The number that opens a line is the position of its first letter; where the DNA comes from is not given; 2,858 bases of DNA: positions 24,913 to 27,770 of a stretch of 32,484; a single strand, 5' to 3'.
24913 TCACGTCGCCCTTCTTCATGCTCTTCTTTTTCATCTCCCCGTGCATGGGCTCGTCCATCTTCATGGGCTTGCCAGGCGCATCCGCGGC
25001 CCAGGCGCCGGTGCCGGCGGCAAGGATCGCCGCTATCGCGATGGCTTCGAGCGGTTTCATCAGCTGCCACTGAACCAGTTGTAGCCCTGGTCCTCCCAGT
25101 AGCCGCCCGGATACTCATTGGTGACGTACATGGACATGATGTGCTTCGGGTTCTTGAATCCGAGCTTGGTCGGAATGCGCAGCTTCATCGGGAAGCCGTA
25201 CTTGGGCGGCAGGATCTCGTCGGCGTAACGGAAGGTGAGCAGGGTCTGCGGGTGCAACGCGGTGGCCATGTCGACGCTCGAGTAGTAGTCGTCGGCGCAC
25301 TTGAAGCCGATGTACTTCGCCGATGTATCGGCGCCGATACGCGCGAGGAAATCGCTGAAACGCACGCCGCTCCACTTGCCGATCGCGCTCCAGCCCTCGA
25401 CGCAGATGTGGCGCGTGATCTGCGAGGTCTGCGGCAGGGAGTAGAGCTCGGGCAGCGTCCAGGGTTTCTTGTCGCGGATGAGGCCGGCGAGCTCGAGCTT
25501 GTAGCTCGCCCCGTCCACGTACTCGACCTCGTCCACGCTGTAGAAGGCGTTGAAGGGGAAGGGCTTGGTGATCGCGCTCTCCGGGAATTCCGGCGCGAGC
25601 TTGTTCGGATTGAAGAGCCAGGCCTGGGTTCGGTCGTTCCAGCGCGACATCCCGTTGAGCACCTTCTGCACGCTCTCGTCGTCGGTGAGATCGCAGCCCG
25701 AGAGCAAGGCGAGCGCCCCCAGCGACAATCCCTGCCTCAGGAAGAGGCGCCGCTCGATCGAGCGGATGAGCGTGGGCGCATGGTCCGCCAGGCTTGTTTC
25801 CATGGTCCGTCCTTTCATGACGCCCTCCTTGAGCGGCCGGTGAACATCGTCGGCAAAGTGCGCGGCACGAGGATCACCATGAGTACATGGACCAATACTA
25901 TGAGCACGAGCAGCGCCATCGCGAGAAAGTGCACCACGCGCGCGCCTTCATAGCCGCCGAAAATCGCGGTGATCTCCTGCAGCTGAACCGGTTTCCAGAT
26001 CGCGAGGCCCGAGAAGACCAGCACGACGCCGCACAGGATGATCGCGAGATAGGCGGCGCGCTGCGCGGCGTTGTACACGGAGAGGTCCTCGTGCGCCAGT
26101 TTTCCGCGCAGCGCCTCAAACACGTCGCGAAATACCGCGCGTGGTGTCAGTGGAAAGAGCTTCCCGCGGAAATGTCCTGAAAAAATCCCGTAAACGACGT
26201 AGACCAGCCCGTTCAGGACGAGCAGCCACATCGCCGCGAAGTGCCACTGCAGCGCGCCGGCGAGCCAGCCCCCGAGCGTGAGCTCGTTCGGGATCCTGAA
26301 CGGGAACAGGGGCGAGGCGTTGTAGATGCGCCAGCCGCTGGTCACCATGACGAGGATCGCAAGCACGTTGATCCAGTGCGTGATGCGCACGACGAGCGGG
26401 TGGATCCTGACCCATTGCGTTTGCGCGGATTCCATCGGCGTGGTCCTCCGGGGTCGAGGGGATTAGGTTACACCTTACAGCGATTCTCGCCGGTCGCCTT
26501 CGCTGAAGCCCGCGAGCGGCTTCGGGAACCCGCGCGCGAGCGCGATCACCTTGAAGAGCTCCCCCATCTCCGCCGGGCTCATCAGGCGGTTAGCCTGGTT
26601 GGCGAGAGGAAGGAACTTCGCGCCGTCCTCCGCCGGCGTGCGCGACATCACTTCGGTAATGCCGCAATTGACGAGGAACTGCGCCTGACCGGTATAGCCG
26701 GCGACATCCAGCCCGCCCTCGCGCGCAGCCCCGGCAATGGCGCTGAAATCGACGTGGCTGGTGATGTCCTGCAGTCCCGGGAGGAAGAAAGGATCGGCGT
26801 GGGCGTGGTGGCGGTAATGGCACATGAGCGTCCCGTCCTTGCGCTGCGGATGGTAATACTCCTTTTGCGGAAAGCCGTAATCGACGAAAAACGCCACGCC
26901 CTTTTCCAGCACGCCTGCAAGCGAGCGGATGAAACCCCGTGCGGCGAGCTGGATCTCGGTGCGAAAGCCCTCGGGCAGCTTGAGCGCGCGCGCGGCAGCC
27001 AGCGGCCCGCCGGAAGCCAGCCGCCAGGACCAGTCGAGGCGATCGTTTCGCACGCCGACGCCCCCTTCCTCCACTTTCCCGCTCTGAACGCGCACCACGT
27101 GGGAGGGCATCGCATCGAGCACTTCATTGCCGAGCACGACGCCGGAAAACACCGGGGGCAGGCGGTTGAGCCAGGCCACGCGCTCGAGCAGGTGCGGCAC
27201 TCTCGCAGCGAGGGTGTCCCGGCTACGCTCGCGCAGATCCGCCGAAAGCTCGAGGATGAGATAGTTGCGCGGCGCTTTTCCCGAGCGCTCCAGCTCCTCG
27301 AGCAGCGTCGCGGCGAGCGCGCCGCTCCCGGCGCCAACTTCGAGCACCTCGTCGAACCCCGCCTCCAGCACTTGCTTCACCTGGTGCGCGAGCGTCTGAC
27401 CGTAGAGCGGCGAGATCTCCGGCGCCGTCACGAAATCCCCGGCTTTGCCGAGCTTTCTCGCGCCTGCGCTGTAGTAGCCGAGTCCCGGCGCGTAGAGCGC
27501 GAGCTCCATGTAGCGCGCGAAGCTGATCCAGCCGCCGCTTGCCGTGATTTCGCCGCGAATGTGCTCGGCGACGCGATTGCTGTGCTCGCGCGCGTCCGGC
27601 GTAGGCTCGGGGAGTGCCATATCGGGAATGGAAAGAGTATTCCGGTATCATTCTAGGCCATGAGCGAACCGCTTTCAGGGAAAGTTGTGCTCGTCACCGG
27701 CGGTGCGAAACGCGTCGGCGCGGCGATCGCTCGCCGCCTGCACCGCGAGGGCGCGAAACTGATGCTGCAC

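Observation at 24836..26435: Candidate new periplasmic oxidant-scavenging system: cytochrome b -> Tat-lipoprotein Mo-oxidoreductase -> Met/Lys-rich secreted repeat peptide, all translationally coupled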

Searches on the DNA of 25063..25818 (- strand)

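Call 30: search_dna_similar(query=L054:3300-5100:+, collection=ecoli_genomes, mode=distant, max_rows=10)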
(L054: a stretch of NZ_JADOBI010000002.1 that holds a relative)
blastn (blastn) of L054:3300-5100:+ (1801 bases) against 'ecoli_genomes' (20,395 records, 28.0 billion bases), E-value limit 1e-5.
Records with a match: 359; places in all: 366; records where one place covers at least 80% of the query: 0.
Genomes with a match: 353 of 5426; with a place that covers at least 80% of the query: 0. Places per genome that has any: lowest 1, median 1, highest 2. On chromosomes: 291 places; on plasmids: 75.
Best place of each record, by identity: 60-80% 359.
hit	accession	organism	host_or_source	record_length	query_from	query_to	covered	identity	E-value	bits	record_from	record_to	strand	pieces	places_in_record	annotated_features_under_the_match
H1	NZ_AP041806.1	Escherichia coli O166:H15 strain JNE070796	Homo sapiens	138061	61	1450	77%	65.0%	8e-69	272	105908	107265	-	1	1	molybdopterin-dependent oxidoreductase | cytochrome b/b6 domain-containing protein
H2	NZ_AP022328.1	Escherichia coli O25:H4 strain 18044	Homo sapiens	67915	61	1450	77%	64.8%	4e-66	263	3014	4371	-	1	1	molybdopterin-dependent oxidoreductase | cytochrome b/b6 domain-containing protein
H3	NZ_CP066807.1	Escherichia coli strain TCM3e1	Homo sapiens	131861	61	1450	77%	64.8%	4e-66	263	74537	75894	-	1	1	molybdopterin-dependent oxidoreductase | cytochrome b/b6 domain-containing protein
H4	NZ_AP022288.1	Escherichia coli strain WP9-S17-ESBL-11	-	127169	61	1450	77%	64.8%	4e-66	263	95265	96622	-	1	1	molybdopterin-dependent oxidoreductase | cytochrome b/b6 domain-containing protein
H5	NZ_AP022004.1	Escherichia coli strain WP3-W18-ESBL-08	-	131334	61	1450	77%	64.8%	4e-66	263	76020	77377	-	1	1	molybdopterin-dependent oxidoreductase | cytochrome b/b6 domain-containing protein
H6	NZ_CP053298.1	Escherichia coli strain M1/5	Homo sapiens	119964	61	1450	77%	64.8%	4e-66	263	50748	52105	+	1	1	molybdopterin-dependent oxidoreductase | cytochrome b/b6 domain-containing protein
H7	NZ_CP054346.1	Escherichia coli strain SCU-176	Homo sapiens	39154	61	1450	77%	64.8%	4e-66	263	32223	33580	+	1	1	molybdopterin-dependent oxidoreductase | cytochrome b/b6 domain-containing protein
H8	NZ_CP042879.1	Escherichia coli strain NMBU_W05E18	surface water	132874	61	1450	77%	64.8%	4e-66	263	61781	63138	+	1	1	molybdopterin-dependent oxidoreductase | cytochrome b/b6 domain-containing protein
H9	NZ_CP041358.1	Escherichia coli strain U1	missing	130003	61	1450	77%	64.8%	4e-66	263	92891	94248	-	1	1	molybdopterin-dependent oxidoreductase | cytochrome b/b6 domain-containing protein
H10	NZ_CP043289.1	Escherichia coli strain WCHEC025985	Homo sapiens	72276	61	1450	77%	64.8%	4e-66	263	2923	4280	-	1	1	molybdopterin-dependent oxidoreductase | cytochrome b/b6 domain-containing protein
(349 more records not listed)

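Call 31: get_annotated_region(hit=H1, flank=5000)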
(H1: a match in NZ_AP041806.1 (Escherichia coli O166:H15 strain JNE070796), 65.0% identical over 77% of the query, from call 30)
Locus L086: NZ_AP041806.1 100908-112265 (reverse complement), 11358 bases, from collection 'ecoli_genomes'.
description: Escherichia coli O166:H15 strain JNE070796 plasmid pJNE070796_1, complete sequence
organism: Escherichia coli O166:H15 strain JNE070796 (NCBI taxid 2802033)
replicon: plasmid pJNE070796_1; assembly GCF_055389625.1
host: Homo sapiens; source: -; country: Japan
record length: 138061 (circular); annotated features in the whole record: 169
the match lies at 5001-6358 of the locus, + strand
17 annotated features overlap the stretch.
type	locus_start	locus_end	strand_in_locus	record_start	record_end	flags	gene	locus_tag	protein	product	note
CDS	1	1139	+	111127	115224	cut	eatA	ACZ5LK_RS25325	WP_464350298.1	serine protease autotransporter toxin EatA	-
CDS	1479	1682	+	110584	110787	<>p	-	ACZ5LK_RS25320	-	IS91 family transposase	frameshifted; incomplete; partial in the middle of a contig; missing N-terminus and C-terminus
CDS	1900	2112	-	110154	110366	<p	-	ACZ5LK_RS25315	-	helix-turn-helix domain-containing transcriptional regulator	incomplete; partial in the middle of a contig; missing N-terminus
CDS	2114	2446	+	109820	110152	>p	-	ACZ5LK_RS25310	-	transposase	incomplete; partial in the middle of a contig; missing N-terminus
CDS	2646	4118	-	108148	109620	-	-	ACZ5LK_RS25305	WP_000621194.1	sensor histidine kinase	-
CDS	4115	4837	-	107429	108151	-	-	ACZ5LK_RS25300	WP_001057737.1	response regulator transcription factor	-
CDS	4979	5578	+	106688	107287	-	-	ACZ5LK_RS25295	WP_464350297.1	cytochrome b/b6 domain-containing protein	-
CDS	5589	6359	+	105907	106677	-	-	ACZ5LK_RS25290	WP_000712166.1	molybdopterin-dependent oxidoreductase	-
CDS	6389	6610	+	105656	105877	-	-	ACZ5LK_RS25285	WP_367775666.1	hypothetical protein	-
CDS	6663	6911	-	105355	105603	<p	-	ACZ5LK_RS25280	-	transposase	incomplete; partial in the middle of a contig; missing N-terminus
CDS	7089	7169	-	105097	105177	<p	-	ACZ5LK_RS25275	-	type II toxin-antitoxin system RelE/ParE family toxin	incomplete; partial in the middle of a contig; missing N-terminus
CDS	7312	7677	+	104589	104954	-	-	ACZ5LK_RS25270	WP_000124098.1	hypothetical protein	-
CDS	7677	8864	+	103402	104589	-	-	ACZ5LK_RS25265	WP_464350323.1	IS91-like element IS91 family transposase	-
CDS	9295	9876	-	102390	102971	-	-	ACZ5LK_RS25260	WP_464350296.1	hypothetical protein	-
CDS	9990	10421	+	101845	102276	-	-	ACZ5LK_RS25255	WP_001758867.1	transposase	-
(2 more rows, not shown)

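Call 66: search_dna_similar(query=L086:4979-6610:+, collection=ecoli_genomes, mode=near, max_rows=40, rows=spread)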
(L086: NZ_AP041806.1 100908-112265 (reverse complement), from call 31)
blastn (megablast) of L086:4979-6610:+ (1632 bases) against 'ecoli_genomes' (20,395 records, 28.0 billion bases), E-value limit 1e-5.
Records with a match: 74; places in all: 74; records where one place covers at least 80% of the query: 73.
Genomes with a match: 73 of 5426; with a place that covers at least 80% of the query: 72. Places per genome that has any: lowest 1, median 1, highest 2. On chromosomes: 0 places; on plasmids: 74.
Best place of each record, by identity: >=99% 56; 95-99% 18.
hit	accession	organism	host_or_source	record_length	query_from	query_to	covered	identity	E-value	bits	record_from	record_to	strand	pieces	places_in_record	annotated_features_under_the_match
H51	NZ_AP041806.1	Escherichia coli O166:H15 strain JNE070796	Homo sapiens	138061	1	1632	100%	100.0%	0e+0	3014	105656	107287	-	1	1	molybdopterin-dependent oxidoreductase | cytochrome b/b6 domain-containing protein | hypothetical protein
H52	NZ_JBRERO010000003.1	Escherichia coli strain E200139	Homo sapiens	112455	1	1632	100%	99.5%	0e+0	3017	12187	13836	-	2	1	molybdopterin-dependent oxidoreductase | cytochrome b/b6 domain-containing protein | hypothetical protein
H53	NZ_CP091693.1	Escherichia coli strain KMi006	river water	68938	1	1632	100%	99.5%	0e+0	3017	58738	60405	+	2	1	molybdopterin-dependent oxidoreductase | cytochrome b/b6 domain-containing protein | hypothetical protein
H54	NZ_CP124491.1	Escherichia coli strain AVS0456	environmental: river near WWTP effluent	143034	1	1632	100%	99.5%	0e+0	3017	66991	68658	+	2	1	molybdopterin-dependent oxidoreductase | cytochrome b/b6 domain-containing protein | hypothetical protein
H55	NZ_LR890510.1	Escherichia coli strain MSB1_9I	Homo sapiens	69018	1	1632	100%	99.5%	0e+0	3017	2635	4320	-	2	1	molybdopterin-dependent oxidoreductase | cytochrome b/b6 domain-containing protein | hypothetical protein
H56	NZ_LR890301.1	Escherichia coli strain MSB1_3B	Homo sapiens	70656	1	1632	100%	99.5%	0e+0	3017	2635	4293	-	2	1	molybdopterin-dependent oxidoreductase | cytochrome b/b6 domain-containing protein | hypothetical protein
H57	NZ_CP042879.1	Escherichia coli strain NMBU_W05E18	surface water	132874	1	1632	100%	99.4%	0e+0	2998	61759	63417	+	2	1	molybdopterin-dependent oxidoreductase | cytochrome b/b6 domain-containing protein | hypothetical protein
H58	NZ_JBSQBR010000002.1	Escherichia coli strain ESBLEC_MG32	Homo sapiens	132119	1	1632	100%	99.4%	0e+0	2998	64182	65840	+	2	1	molybdopterin-dependent oxidoreductase | cytochrome b/b6 domain-containing protein | hypothetical protein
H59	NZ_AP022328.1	Escherichia coli O25:H4 strain 18044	Homo sapiens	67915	1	1632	100%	99.3%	0e+0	3000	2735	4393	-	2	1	molybdopterin-dependent oxidoreductase | cytochrome b/b6 domain-containing protein | hypothetical protein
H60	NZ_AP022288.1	Escherichia coli strain WP9-S17-ESBL-11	-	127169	1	1632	100%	99.3%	0e+0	3000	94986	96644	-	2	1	molybdopterin-dependent oxidoreductase | cytochrome b/b6 domain-containing protein | hypothetical protein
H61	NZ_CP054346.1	Escherichia coli strain SCU-176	Homo sapiens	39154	1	1632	100%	99.3%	0e+0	3000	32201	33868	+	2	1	molybdopterin-dependent oxidoreductase | cytochrome b/b6 domain-containing protein | hypothetical protein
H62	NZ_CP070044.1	Escherichia coli strain FDAARGOS_1303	Homo sapiens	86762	1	1632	100%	99.3%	0e+0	3000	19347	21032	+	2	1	molybdopterin-dependent oxidoreductase | cytochrome b/b6 domain-containing protein | pentapeptide MXKDX repeat protein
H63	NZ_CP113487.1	Escherichia coli strain GTEN_23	Homo sapiens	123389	1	1632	100%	99.3%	0e+0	3000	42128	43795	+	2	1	molybdopterin-dependent oxidoreductase | cytochrome b/b6 domain-containing protein | hypothetical protein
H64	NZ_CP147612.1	Escherichia coli strain GN06758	Homo sapiens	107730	1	1632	100%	99.3%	0e+0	3000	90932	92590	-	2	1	molybdopterin-dependent oxidoreductase | cytochrome b/b6 domain-containing protein | hypothetical protein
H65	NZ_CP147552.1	Escherichia coli strain GN04979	Homo sapiens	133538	1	1632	100%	99.3%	0e+0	3000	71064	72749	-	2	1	molybdopterin-dependent oxidoreductase | cytochrome b/b6 domain-containing protein | pentapeptide MXKDX repeat protein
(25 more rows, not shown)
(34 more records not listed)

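Call 67: search_dna_similar(query=L086:4979-6610:+, collection=ecoli_genomes, mode=distant, max_rows=30, rows=spread)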
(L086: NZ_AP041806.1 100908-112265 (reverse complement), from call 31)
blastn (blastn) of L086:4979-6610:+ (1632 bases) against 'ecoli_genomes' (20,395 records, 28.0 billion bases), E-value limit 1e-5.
Records with a match: 359; places in all: 366; records where one place covers at least 80% of the query: 356.
Genomes with a match: 353 of 5426; with a place that covers at least 80% of the query: 351. Places per genome that has any: lowest 1, median 1, highest 2. On chromosomes: 291 places; on plasmids: 75.
Best place of each record, by identity: >=99% 22; 95-99% 52; 60-80% 285.
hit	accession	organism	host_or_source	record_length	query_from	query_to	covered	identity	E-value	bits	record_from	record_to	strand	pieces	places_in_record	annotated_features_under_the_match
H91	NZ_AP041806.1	Escherichia coli O166:H15 strain JNE070796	Homo sapiens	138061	1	1632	100%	100.0%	0e+0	2944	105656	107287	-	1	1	molybdopterin-dependent oxidoreductase | cytochrome b/b6 domain-containing protein | hypothetical protein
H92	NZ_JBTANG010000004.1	Escherichia coli strain 47258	Homo sapiens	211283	1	1632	100%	99.2%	0e+0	2905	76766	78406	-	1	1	molybdopterin-dependent oxidoreductase | cytochrome b/b6 domain-containing protein | hypothetical protein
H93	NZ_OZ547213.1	Escherichia coli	Homo sapiens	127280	1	1632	100%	98.6%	0e+0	2884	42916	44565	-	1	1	molybdopterin-dependent oxidoreductase | cytochrome b/b6 domain-containing protein | hypothetical protein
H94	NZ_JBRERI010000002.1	Escherichia coli strain E500002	Homo sapiens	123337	1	1632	100%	98.4%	0e+0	2866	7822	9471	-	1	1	molybdopterin-dependent oxidoreductase | cytochrome b/b6 domain-containing protein | hypothetical protein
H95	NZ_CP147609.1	Escherichia coli strain GN06489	Homo sapiens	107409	1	1632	100%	98.1%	0e+0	2868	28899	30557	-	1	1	molybdopterin-dependent oxidoreductase | cytochrome b/b6 domain-containing protein | hypothetical protein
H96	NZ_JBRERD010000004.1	Escherichia coli strain 100248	Homo sapiens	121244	1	1632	100%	97.8%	0e+0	2850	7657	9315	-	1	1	molybdopterin-dependent oxidoreductase | cytochrome b/b6 domain-containing protein | hypothetical protein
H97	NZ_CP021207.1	Escherichia coli strain strain Z247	Homo sapiens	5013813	26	1618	98%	73.7%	0e+0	1010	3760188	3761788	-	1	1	molybdopterin-dependent oxidoreductase | cytochrome b/b6 domain-containing protein | hypothetical protein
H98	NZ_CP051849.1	Escherichia coli strain SCU-101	Homo sapiens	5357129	26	1618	98%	73.7%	0e+0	1010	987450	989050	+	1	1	molybdopterin-dependent oxidoreductase | cytochrome b/b6 domain-containing protein | hypothetical protein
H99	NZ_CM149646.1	Escherichia coli strain UPEC957C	canine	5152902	26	1618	98%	73.7%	0e+0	1010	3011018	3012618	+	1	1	molybdopterin-dependent oxidoreductase | cytochrome b/b6 domain-containing protein | hypothetical protein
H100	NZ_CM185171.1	Escherichia coli strain AB_24_S34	Mula Mutha River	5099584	26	1618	98%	73.7%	0e+0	1010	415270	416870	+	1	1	molybdopterin-dependent oxidoreductase | cytochrome b/b6 domain-containing protein | hypothetical protein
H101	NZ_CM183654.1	Escherichia coli strain GmM077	Homo sapiens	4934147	26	1618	98%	73.7%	0e+0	1001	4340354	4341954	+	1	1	molybdopterin-dependent oxidoreductase | cytochrome b/b6 domain-containing protein | hypothetical protein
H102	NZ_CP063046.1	Escherichia coli strain KC-Dl-1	Delphinapterus leucas (Beluga whale)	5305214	26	1618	98%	73.6%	0e+0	1001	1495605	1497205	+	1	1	molybdopterin-dependent oxidoreductase | cytochrome b/b6 domain-containing protein | hypothetical protein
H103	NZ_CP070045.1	Escherichia coli strain FDAARGOS_1303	Homo sapiens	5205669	26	1618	98%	73.6%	0e+0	1001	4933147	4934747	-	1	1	molybdopterin-dependent oxidoreductase | cytochrome b/b6 domain-containing protein | hypothetical protein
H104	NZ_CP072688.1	Escherichia coli strain P4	Canis lupus familiaris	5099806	26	1618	98%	73.6%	0e+0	1001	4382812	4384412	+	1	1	molybdopterin-dependent oxidoreductase | cytochrome b/b6 domain-containing protein | hypothetical protein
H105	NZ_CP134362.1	Escherichia coli strain TUM13754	Homo sapiens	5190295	26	1618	98%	73.6%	0e+0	1001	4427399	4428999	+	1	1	molybdopterin-dependent oxidoreductase | cytochrome b/b6 domain-containing protein | hypothetical protein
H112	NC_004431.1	Escherichia coli CFT073 strain CFT073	-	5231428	26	1618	98%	73.4%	0e+0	984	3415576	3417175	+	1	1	molybdopterin-dependent oxidoreductase | cytochrome b/b6 domain-containing protein | hypothetical protein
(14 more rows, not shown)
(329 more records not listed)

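Call 68: get_annotated_region(hit=H112, flank=4000)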
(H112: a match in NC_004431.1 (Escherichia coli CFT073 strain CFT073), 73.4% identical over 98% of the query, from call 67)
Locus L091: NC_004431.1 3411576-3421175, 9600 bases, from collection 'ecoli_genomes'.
description: Escherichia coli CFT073, complete sequence
organism: Escherichia coli CFT073 strain CFT073 (NCBI taxid 199310)
replicon: chromosome; assembly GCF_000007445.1
host: -; source: -; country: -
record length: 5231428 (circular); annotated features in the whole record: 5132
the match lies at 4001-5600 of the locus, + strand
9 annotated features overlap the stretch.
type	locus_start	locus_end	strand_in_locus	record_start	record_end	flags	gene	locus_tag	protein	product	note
CDS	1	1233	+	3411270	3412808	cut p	-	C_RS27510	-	IS66-like element ISEc22 family transposase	internal stop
CDS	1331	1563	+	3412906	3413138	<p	-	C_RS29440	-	integrase core domain-containing protein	frameshifted; incomplete; partial in the middle of a contig; missing N-terminus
CDS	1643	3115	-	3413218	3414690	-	-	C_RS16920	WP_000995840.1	sensor histidine kinase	-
CDS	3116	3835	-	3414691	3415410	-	-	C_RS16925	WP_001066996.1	response regulator transcription factor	-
CDS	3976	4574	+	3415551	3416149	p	-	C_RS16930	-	cytochrome b/b6 domain-containing protein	frameshifted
CDS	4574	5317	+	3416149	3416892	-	-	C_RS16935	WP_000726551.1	molybdopterin-dependent oxidoreductase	-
CDS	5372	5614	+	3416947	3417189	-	-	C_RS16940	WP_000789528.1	hypothetical protein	-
CDS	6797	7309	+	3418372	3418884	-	hlyC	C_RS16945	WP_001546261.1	alpha-hemolysin-activating lysine-acyltransferase HlyC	-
CDS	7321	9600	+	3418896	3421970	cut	hlyA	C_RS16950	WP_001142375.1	RTX toxin hemolysin HlyA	-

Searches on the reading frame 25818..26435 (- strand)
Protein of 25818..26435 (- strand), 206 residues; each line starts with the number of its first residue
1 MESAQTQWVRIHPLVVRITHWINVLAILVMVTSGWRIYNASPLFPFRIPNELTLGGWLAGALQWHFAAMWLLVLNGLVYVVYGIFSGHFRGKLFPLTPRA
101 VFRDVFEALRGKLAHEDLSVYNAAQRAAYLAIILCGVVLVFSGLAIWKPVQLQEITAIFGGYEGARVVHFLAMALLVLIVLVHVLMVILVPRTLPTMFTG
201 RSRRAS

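Call 3: search_protein_families(library=pfam, proteins=[window:25818-26435:-], max_evalue=0.1)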
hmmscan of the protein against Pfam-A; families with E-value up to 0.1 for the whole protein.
window:25818-26435:- (206 aa): 3 families
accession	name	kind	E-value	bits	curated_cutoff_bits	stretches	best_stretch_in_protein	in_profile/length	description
PF01292.26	Ni_hydr_CYTB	-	8.2e-26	91.3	30.1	1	12-200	2-179/179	Prokaryotic cytochrome b561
PF14358.11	DUF4405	-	0.0084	17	26.7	1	129-186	3-64/66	Domain of unknown function (DUF4405)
PF10624.15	TraS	-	0.088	12.9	27.4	0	121-190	19-87/157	Plasmid conjugative transfer entry exclusion protein TraS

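Call 4: search_protein_families(library=ncbifam, proteins=[window:25818-26435:-], max_evalue=0.1)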
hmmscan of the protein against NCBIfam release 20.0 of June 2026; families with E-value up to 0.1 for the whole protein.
window:25818-26435:- (206 aa): 5 families
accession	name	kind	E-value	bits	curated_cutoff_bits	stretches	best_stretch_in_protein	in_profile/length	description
TIGR02125.1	CytB-hydogenase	equivalog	1.7e-15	57.1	121.5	1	12-188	3-189/212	Ni/Fe-hydrogenase, b-type cytochrome subunit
NF007924.0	PRK10639.1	equivalog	6.4e-09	35.9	341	1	117-202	103-186/211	formate dehydrogenase cytochrome b556 subunit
TIGR01583.1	formate-DH-gamm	equivalog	7.8e-07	29.3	115.85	1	13-201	6-184/204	formate dehydrogenase subunit gamma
NF007558.0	PRK10179.1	equivalog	1.3e-05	25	339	1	14-203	12-189/217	formate dehydrogenase-N subunit gamma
NF007551.0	PRK10171.1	equivalog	0.039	13.6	442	0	120-188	13-82/235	Ni/Fe-hydrogenase b-type cytochrome subunit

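Call 24: search_solved_structures(query=window:25818-26435:-, max_evalue=0.01, show_alignments=1)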
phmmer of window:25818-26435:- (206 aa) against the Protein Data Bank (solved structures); distinct sequences matched with E-value up to 0.01: 1.
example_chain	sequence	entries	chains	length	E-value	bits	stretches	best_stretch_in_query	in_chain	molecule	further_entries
1kqf_C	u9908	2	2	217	3.1e-08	36.7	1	105-204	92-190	FORMATE DEHYDROGENASE, NITRATE-INDUCIBLE, CYTOCHROME B556(FDN) SUBUNIT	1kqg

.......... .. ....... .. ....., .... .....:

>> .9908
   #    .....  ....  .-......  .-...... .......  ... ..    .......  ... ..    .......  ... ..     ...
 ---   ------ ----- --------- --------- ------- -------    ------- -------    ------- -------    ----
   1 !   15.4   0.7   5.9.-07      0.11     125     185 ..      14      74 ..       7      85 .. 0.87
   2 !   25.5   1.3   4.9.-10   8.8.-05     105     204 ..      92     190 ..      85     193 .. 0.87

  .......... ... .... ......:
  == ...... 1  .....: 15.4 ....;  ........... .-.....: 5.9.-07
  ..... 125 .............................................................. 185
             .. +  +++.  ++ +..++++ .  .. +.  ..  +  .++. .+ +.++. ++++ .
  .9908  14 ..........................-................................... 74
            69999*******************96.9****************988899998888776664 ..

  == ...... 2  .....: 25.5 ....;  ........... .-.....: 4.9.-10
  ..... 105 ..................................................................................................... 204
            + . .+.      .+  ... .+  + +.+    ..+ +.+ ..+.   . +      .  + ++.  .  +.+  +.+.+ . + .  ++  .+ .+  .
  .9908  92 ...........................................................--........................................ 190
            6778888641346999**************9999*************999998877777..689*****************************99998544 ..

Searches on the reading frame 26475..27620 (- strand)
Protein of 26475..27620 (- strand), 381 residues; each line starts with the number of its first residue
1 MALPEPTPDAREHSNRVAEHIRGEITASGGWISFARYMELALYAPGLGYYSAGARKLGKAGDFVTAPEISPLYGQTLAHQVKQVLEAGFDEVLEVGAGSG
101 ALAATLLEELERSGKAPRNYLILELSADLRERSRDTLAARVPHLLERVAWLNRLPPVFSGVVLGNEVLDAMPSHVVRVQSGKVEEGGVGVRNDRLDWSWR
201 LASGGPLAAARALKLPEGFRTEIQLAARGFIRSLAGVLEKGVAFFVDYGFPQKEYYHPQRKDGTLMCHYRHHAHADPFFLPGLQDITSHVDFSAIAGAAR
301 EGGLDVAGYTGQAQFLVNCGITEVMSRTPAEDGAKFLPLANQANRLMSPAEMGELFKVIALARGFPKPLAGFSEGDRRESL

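Call 13: search_protein_families(library=pfam, proteins=[window:26475-27620:-], max_evalue=0.00001)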
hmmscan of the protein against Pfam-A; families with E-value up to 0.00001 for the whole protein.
window:26475-27620:- (381 aa): 1 family
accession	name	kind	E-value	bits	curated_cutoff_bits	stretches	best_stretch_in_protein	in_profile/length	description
PF02636.23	Methyltransf_28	-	1e-56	192.6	23.3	1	91-310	21-249/249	Putative S-adenosyl-L-methionine-dependent methyltransferase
